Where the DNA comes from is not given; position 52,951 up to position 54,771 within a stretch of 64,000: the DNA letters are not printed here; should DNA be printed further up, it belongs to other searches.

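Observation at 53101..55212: Two-gene module: long-insert ABC-type ATPase + small Cys-cluster protein with a possible PD-(D/E)xK core — candidate undescribed system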

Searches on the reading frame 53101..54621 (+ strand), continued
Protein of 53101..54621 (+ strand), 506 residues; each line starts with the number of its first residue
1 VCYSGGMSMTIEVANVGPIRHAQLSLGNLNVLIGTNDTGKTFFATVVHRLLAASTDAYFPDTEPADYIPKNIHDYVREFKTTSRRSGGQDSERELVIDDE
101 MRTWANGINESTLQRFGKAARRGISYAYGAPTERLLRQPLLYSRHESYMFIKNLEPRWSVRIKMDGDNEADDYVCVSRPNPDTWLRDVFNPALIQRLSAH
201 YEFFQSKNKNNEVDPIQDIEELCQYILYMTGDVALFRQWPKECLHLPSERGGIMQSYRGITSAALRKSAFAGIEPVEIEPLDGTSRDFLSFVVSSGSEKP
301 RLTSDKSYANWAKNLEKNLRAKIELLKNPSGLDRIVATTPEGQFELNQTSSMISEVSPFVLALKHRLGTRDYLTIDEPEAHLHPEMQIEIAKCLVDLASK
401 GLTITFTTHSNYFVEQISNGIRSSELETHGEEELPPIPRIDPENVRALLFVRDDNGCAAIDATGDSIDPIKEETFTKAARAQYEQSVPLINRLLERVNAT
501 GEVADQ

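Call 69: find_encoding_contigs(protein=P0171, flank=3000, max_places=1)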
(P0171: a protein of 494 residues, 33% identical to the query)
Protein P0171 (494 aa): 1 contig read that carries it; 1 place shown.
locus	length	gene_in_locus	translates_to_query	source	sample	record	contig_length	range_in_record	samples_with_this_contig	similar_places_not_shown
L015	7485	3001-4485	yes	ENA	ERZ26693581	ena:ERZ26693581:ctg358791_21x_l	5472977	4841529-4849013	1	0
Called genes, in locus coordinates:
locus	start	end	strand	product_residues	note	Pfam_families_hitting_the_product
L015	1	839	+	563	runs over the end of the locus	PF00089:Trypsin, PF13365:Trypsin_2, PF13414:TPR_11 (weak), PF13432:TPR_16, PF13414:TPR_11, PF00515:TPR_1 (weak), PF13181:TPR_8 (weak), PF00515:TPR_1 (weak), +11 more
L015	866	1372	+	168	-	PF01467:CTP_transf_like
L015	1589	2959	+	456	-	-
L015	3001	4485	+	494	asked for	PF13175:AAA_15, PF13476:AAA_23 (faint), PF13304:AAA_21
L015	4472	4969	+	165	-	-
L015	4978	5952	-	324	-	PF01408:GFO_IDH_MocA, PF08635:ox_reductase_C, PF22725:GFO_IDH_MocA_C3, PF02894:GFO_IDH_MocA_C (weak)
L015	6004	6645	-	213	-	PF14103:DUF4276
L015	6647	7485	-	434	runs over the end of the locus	PF13175:AAA_15 (weak), PF02463:SMC_N (faint), PF13304:AAA_21, PF13175:AAA_15 (weak)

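Call 70: find_encoding_contigs(protein=P0168, flank=3000, max_places=1)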
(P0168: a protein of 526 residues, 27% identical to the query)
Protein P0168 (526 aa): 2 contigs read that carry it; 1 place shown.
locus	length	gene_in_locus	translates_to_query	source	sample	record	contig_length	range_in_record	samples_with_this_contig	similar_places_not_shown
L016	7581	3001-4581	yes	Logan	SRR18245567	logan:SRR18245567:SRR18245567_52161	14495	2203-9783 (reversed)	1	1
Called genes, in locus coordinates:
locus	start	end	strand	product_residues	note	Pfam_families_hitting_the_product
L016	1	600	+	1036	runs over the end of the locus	PF04465:DUF499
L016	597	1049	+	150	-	PF24728:DUF7680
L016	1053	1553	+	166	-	PF14280:DUF4365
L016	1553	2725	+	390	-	-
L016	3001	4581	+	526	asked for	PF13304:AAA_21, PF13175:AAA_15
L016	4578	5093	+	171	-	-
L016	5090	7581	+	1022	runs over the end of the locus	PF06634:DUF1156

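Call 72: search_protein_families(library=padloc, proteins=[L013:3001-4470:+, L013:4612-5010:+, L014:3001-4509:+, L014:4510-5070:+, L015:3001-4485:+, L015:4472-4969:+, L016:3001-4581:+, L016:4578-5093:+], max_evalue=0.01)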
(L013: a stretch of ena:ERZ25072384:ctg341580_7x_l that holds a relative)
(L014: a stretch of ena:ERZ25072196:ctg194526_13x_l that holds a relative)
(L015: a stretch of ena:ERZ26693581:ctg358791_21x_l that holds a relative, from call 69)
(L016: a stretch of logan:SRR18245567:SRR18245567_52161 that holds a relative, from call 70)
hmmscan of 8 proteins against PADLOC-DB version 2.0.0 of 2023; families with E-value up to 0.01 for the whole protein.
L013:3001-4470:+ (489 aa): 114 families (the best 25 are shown)
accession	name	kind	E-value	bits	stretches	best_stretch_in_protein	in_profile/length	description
PDLC04033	PD-T4-4_A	-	6.1e-32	109.4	2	327-415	294-382/460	-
PDLC04664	PDC-M47A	-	2.4e-25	87.4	2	297-413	262-376/461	-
PDLC04032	PD-T4-4_A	-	6.4e-23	79.4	2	316-415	301-403/474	-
PDLC02979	AriA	-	2.7e-21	74.8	2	317-403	282-373/373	-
PDLC03878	NsnB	-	8.5e-18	63.2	1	359-411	237-289/345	-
PDLC02980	AriA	-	9.4e-15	53.3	1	311-402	221-302/304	-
PDLC04214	HEC-02A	-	3.4e-14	50.9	2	294-416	175-295/338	-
PDLC02358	Old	-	8.1e-14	49.3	2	362-406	288-332/578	Old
PDLC00091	GajA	-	8.8e-14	49.2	1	356-403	294-342/627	AAA ATPase domain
PDLC00096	GajA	-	3.1e-13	47.3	1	359-435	289-372/630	AAA ATPase domain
PDLC00067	GajA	-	5.9e-13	46.1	2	362-438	308-382/604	AAA ATPase domain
PDLC00069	GajA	-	1e-12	45.4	1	362-400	338-378/687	AAA ATPase domain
PDLC00099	GajA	-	1.2e-12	45.6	1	349-400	289-341/626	AAA ATPase domain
PDLC04710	PDC-M56A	-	1.7e-12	45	2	320-406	194-288/382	-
PDLC00082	GajA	-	2.3e-12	44.1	2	358-405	372-420/694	AAA ATPase domain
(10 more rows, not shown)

L013:4612-5010:+ (132 aa): 0 families

L014:3001-4509:+ (502 aa): 122 families (the best 25 are shown)
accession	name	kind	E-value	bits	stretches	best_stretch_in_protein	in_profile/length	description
PDLC04033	PD-T4-4_A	-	2.1e-25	87.9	2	344-456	298-414/460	-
PDLC04664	PDC-M47A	-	2.1e-20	71.1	2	350-424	300-374/461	-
PDLC02979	AriA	-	1.3e-19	69.2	2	371-416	327-373/373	-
PDLC04032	PD-T4-4_A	-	6.9e-19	66.1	2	346-459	321-434/474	-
PDLC03878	NsnB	-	4.8e-18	64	2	364-457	233-307/345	-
PDLC02358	Old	-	1.8e-14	51.5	2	367-418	280-331/578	Old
PDLC02980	AriA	-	2e-14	52.3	1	357-415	244-302/304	-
PDLC04214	HEC-02A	-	1.9e-13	48.4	2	345-419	210-285/338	-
PDLC00067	GajA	-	2.9e-13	47.1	2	373-420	306-350/604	AAA ATPase domain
PDLC02915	ATPase-Toprim_I-B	-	4.1e-13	47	2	373-431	257-314/623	-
PDLC00290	PtuA1|PtuA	-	5.7e-13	47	1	317-421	213-318/414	AAA ATPase domain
PDLC00070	GajA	-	5.7e-13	46.3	1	372-413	291-334/596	AAA ATPase domain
PDLC04710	PDC-M56A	-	7.1e-13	46.3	2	5-42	4-41/382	-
PDLC04177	HEC-01A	-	4.2e-12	43.8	2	373-422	298-346/393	-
PDLC00069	GajA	-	5.1e-12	43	1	374-413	337-378/687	AAA ATPase domain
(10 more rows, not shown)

L014:4510-5070:+ (186 aa): 0 families

L015:3001-4485:+ (494 aa): 100 families (the best 25 are shown)
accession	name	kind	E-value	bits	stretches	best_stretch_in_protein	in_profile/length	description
PDLC04033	PD-T4-4_A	-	7.8e-38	128.8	2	328-422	289-384/460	-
PDLC04032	PD-T4-4_A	-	4.6e-33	112.9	2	336-486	319-471/474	-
PDLC04664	PDC-M47A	-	2.2e-31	107.3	2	309-419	271-377/461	-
PDLC03878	NsnB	-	2.2e-26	91.4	1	14-454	4-317/345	-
PDLC02979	AriA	-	5e-26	90.4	2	288-407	278-372/373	-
PDLC02980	AriA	-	2.4e-17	61.9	1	33-406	1-301/304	-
PDLC04710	PDC-M56A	-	4.4e-17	60.2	2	366-429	243-306/382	-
PDLC04214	HEC-02A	-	2.6e-14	51.3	2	280-411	159-285/338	-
PDLC04213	HEC-02A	-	2e-13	48.6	1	278-412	152-280/337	-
PDLC02358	Old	-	2.1e-13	47.9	2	366-409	287-330/578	Old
PDLC00096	GajA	-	2.2e-12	44.5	1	366-416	291-347/630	AAA ATPase domain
PDLC00067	GajA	-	3.8e-12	43.5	2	367-412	308-352/604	AAA ATPase domain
PDLC04707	PDC-M55A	-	1.3e-11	42.2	1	273-409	209-350/421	-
PDLC04178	HEC-01A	-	2.4e-11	41.3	2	365-409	289-332/399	-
PDLC04179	HEC-01A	-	5.5e-11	40.2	2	364-411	360-408/459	-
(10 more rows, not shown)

L015:4472-4969:+ (165 aa): 0 families

L016:3001-4581:+ (526 aa): 105 families (the best 25 are shown)
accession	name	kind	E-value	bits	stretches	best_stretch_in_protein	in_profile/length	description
PDLC04033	PD-T4-4_A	-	1.7e-38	131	2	349-501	287-444/460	-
PDLC04664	PDC-M47A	-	2.6e-30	103.8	2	333-467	273-404/461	-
PDLC04032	PD-T4-4_A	-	2.9e-27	93.7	2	354-465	314-425/474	-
PDLC03878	NsnB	-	2.9e-26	91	1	146-488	62-320/345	-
PDLC02979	AriA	-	4.2e-23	80.7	2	340-430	290-372/373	-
PDLC02980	AriA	-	9.3e-18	63.2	1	40-429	1-301/304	-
PDLC04710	PDC-M56A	-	6e-15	53.1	2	390-434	244-288/382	-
PDLC04214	HEC-02A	-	9.4e-15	52.7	2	311-441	168-292/338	-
PDLC04707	PDC-M55A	-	9.5e-13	45.9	1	316-444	230-362/421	-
PDLC00096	GajA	-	5.8e-12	43.1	1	389-430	291-336/630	AAA ATPase domain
PDLC02358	Old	-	8.4e-12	42.7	1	389-432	287-330/578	Old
PDLC04213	HEC-02A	-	9.6e-12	43.1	1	317-435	169-280/337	-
PDLC04178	HEC-01A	-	2.2e-11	41.4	2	388-433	289-333/399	-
PDLC00067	GajA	-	3.4e-10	37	1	390-431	308-346/604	AAA ATPase domain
PDLC00091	GajA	-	8.1e-10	36.1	1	389-429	299-340/627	AAA ATPase domain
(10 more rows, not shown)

L016:4578-5093:+ (171 aa): 4 families
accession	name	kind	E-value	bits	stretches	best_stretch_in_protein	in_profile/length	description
PDLC04668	PDC-M47B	-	5.1e-07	27.6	1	24-97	36-116/186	-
PDLC04665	PDC-M47B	-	0.00015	19.5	1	54-96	76-117/202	-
PDLC04035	PD-T4-4_B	-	0.0085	13.7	0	54-100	87-132/206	-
PDLC04666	PDC-M47B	-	0.0097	13.7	0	53-97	57-102/174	-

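Call 81: search_solved_structures(query=A4, max_evalue=0.001)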
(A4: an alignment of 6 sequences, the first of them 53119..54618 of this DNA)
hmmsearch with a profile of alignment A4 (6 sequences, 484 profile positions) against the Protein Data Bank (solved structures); distinct sequences matched with E-value up to 0.001: 16.
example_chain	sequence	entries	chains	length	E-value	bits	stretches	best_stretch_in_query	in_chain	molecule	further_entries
6p74_A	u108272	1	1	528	4.4e-07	32.2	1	353-435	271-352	Putative ATP-dependent endonuclease of the OLD family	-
4hlu_D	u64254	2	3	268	6e-06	28.5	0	350-392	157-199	Energy-coupling factor transporter ATP-binding protein EcfA | Energy-coupling factor transporter ATP-binding protein EcfA1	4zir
22bu_B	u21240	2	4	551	9.7e-06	27.8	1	344-398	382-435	AAA family ATPase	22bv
9vh1_D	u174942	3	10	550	1.6e-05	27.1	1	344-404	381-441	Retron Ec78 probable ATPase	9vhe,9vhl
9kjx_B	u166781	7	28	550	1.6e-05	27.1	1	344-410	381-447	AAA family ATPase | Retron I-A effector PtuA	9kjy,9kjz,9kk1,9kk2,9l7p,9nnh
9vkz_A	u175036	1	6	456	1.8e-05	26.9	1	344-401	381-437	Retron Ec78 probable ATPase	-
9u9y_A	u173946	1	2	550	2.9e-05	26.2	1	344-410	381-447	AAA family ATPase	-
9nnb_C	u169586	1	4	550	0.00013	24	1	344-410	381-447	Retron I-A effector PtuA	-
9nnk_C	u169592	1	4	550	0.00013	24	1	344-410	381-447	Retreon I-A effector PtuA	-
9n69_A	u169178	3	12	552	0.0002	23.5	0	334-400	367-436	AAA family ATPase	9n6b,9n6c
22et_E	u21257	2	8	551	0.00023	23.3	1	344-398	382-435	PtuA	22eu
8ee4_A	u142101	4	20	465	0.00044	22.3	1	283-400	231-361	PtuA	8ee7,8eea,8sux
8wy4_A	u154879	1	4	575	0.00061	21.8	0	355-410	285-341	Endonuclease GajA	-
8jq9_B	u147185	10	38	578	0.00062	21.8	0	355-410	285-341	Endonuclease GajA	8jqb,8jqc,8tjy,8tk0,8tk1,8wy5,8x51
8j4t_A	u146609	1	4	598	0.00068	21.7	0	355-410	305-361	Endonuclease GajA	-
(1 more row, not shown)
